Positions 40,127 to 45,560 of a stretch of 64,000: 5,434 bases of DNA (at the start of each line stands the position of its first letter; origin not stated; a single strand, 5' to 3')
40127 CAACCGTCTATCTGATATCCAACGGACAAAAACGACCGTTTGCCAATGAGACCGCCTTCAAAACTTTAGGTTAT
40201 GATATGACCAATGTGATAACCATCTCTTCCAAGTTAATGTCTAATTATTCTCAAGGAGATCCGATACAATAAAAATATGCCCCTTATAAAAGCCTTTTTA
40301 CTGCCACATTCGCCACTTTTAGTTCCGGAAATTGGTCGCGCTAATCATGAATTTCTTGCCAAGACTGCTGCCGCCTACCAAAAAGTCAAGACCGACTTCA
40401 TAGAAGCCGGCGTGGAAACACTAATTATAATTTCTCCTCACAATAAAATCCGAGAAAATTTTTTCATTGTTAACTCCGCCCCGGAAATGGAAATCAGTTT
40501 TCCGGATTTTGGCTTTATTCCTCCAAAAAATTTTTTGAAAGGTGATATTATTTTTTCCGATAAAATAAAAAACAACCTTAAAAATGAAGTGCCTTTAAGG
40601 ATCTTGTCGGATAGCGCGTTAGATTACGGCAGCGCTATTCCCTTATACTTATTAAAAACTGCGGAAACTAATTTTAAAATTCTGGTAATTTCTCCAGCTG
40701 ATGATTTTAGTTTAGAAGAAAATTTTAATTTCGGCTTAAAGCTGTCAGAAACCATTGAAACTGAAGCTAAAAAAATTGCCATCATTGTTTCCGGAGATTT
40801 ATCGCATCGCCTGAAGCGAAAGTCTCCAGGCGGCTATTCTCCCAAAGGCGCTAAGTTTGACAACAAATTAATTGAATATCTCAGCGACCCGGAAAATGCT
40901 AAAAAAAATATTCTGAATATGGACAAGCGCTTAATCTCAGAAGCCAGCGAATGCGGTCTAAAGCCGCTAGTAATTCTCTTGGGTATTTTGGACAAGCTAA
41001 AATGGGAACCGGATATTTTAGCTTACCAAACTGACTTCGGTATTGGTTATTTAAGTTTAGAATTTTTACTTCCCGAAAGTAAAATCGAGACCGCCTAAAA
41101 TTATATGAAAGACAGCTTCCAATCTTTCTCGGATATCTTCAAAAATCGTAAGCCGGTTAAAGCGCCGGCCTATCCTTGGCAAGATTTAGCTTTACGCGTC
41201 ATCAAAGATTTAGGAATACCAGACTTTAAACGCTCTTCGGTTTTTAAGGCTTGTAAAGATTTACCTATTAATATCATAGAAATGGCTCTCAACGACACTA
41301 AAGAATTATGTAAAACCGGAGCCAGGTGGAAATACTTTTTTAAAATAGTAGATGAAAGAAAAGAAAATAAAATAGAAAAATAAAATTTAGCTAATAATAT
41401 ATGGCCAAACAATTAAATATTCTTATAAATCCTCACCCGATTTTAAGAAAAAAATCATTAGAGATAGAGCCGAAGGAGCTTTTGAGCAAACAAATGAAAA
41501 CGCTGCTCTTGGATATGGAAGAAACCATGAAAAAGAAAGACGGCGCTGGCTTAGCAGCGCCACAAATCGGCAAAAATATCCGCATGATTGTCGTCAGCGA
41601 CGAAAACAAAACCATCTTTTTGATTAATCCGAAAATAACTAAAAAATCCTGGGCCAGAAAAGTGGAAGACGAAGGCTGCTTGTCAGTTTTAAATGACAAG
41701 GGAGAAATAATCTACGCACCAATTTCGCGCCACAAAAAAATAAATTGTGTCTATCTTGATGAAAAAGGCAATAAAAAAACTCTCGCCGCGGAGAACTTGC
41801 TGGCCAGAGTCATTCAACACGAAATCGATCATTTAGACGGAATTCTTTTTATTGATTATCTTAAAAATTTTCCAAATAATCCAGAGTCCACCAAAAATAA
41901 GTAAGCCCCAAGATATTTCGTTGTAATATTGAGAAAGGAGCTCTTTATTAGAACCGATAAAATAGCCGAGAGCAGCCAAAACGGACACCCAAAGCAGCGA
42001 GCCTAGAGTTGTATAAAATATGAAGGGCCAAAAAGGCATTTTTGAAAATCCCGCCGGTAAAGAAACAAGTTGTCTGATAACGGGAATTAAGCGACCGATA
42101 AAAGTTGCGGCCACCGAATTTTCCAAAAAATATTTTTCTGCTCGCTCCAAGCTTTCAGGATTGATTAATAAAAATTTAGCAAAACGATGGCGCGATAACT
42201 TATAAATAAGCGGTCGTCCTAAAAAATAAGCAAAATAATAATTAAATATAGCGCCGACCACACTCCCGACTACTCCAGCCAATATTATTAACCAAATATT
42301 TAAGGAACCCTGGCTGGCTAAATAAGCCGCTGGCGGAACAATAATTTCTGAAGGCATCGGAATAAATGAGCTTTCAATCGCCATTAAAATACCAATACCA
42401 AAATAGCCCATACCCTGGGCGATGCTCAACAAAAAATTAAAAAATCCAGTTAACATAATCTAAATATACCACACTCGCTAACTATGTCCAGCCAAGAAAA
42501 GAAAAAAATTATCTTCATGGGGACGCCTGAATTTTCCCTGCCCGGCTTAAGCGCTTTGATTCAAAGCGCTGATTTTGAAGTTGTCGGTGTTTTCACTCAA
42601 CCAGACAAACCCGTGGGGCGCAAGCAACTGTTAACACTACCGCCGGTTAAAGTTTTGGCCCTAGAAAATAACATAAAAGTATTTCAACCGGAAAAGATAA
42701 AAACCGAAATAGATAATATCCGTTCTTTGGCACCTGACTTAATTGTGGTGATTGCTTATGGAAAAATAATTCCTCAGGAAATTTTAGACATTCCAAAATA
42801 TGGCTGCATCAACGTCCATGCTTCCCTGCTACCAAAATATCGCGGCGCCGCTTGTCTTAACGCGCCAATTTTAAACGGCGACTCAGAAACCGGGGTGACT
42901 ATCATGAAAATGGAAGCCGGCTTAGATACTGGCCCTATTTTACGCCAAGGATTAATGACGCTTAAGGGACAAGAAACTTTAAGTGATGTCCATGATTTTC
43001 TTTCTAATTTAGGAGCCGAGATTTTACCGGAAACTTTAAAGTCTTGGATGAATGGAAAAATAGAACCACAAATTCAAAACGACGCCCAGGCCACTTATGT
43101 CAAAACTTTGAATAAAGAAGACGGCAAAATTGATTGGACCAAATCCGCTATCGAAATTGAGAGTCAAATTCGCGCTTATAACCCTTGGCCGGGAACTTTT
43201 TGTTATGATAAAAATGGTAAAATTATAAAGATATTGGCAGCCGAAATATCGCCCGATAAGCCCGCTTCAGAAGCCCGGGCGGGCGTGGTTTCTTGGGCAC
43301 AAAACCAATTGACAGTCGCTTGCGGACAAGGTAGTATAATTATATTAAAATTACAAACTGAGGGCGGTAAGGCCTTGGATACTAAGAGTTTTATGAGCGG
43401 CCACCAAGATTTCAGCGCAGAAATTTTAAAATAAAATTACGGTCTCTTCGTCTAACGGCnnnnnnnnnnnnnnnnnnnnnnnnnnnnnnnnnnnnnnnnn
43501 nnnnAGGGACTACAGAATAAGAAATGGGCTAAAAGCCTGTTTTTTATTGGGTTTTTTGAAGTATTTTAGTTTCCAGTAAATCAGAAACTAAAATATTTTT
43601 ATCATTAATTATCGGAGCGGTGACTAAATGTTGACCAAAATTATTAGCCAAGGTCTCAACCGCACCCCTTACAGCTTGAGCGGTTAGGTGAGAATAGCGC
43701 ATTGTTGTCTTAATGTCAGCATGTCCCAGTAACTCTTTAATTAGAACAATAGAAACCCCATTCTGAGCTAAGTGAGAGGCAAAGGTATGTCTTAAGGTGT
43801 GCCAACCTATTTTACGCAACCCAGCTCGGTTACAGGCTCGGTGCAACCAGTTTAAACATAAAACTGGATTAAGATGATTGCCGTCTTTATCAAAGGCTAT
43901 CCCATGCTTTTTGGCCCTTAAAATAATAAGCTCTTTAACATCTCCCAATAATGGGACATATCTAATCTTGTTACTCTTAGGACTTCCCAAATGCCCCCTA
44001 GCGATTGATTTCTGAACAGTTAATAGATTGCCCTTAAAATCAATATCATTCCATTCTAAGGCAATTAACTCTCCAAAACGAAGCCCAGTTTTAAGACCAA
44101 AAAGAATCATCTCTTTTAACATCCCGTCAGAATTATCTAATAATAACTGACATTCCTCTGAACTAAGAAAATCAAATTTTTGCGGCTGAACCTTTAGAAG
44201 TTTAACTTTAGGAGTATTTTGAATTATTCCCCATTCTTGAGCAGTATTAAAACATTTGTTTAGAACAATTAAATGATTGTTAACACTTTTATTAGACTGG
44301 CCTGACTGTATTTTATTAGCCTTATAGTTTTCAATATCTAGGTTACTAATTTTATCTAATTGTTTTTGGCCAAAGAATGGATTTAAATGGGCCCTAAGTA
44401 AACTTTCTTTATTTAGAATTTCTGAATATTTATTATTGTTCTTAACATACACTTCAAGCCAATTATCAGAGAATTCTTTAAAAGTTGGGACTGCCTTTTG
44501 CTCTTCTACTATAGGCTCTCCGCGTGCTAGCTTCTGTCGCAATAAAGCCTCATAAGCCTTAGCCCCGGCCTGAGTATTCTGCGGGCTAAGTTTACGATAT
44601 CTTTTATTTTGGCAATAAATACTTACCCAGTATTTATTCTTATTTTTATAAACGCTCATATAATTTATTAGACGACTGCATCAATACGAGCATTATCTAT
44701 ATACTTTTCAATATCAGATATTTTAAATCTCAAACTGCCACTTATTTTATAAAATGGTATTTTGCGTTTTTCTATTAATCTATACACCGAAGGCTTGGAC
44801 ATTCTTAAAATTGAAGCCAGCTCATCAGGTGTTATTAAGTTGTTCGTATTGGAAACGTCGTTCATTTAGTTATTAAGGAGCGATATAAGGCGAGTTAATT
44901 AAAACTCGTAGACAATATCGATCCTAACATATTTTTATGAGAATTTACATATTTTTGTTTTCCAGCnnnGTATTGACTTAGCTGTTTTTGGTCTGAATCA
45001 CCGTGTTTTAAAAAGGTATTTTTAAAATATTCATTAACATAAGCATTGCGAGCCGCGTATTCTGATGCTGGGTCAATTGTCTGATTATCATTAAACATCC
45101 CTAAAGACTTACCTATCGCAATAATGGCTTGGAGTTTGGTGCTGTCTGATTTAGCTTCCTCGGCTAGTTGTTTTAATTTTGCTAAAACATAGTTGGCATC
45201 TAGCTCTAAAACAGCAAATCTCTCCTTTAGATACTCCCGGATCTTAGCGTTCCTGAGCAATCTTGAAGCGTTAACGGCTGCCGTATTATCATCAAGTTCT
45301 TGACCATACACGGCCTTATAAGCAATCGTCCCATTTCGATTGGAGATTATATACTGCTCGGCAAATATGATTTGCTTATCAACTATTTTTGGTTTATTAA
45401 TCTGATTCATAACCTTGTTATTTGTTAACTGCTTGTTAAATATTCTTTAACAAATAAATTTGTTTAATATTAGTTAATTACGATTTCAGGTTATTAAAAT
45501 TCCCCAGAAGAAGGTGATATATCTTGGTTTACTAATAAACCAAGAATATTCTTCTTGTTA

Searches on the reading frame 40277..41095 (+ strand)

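Call 25: search_protein_families(library=pfam, proteins=[window:40277-41095:+], max_evalue=0.001)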
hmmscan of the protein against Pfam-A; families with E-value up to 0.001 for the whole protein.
window:40277-41095:+ (273 aa): 2 families
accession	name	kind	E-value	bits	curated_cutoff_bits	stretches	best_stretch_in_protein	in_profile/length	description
PF02900.23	LigB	-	2.2e-33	115.9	26.3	1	6-258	2-266/269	Catalytic LigB subunit of aromatic ring-opening dioxygenase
PF01875.22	Memo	-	9.3e-06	25.5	27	1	122-253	127-252/269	Memo-like protein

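Call 49: search_protein_families(library=ncbifam, proteins=[window:40277-41095:+], max_evalue=0.01)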
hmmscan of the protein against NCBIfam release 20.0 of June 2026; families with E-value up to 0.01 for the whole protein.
window:40277-41095:+ (273 aa): 2 families
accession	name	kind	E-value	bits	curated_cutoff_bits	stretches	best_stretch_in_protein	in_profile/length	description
TIGR02298.1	HpaD_Fe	equivalog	3.6e-07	29.9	315.95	1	16-183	20-193/284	3,4-dihydroxyphenylacetate 2,3-dioxygenase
TIGR04336.1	AmmeMemoSam_B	hypoth_equivalog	5.7e-06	25.8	26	1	125-252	135-251/270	AmmeMemoRadiSam system protein B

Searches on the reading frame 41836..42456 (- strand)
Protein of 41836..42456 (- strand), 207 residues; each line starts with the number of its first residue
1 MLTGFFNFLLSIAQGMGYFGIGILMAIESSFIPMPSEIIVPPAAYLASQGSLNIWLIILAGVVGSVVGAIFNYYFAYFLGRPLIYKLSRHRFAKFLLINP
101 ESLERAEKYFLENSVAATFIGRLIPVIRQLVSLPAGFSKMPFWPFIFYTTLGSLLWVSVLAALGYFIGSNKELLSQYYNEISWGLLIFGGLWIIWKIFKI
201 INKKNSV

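Call 25: search_protein_families(library=pfam, proteins=[window:41836-42456:-], max_evalue=0.001)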
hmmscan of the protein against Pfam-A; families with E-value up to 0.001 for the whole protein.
window:41836-42456:- (207 aa): 1 family
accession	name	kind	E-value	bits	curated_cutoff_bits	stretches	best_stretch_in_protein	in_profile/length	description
PF09335.16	VTT_dom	-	2.4e-22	80.1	33.9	1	41-165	2-122/123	VTT domain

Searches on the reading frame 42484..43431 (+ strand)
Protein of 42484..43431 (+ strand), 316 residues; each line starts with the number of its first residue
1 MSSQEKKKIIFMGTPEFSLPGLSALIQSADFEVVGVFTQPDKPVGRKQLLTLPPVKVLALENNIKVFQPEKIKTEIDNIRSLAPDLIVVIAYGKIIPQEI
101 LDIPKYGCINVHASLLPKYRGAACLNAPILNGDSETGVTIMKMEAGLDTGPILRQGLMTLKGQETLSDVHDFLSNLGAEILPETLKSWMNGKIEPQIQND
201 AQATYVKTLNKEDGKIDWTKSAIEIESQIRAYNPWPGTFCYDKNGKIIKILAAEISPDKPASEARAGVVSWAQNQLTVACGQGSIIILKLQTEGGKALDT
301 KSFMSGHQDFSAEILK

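Call 25: search_protein_families(library=pfam, proteins=[window:42484-43431:+], max_evalue=0.001)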
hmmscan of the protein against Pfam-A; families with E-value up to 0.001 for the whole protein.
window:42484-43431:+ (316 aa): 2 families
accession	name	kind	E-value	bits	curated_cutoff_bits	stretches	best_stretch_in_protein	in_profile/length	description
PF00551.24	Formyl_trans_N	-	2.3e-36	125.7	26.1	1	7-185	1-181/181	Formyl transferase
PF02911.23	Formyl_trans_C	-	6.9e-26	90.8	21.1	1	209-307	2-99/100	Formyl transferase, C-terminal domain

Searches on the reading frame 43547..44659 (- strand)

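Call 25: search_protein_families(library=pfam, proteins=[window:43547-44659:-], max_evalue=0.001)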
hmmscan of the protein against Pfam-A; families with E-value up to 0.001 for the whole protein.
window:43547-44659:- (371 aa): 2 families
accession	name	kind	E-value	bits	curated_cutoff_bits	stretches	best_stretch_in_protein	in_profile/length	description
PF00589.27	Phage_integrase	-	1.8e-28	99.9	27.1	1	164-327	2-170/172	Phage integrase family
PF14659.12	Phage_int_SAM_3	-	2.6e-10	40.8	22.6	1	59-112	1-53/58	Phage integrase, N-terminal SAM-like domain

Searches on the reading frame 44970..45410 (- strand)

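Call 25: search_protein_families(library=pfam, proteins=[window:44970-45410:-], max_evalue=0.001)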
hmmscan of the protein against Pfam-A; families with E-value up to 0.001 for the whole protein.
window:44970-45410:- (147 aa): 1 family
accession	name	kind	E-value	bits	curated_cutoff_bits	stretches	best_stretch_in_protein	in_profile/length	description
PF03592.21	Terminase_2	-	4.7e-08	34.2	26.1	1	11-92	3-84/141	Terminase small subunit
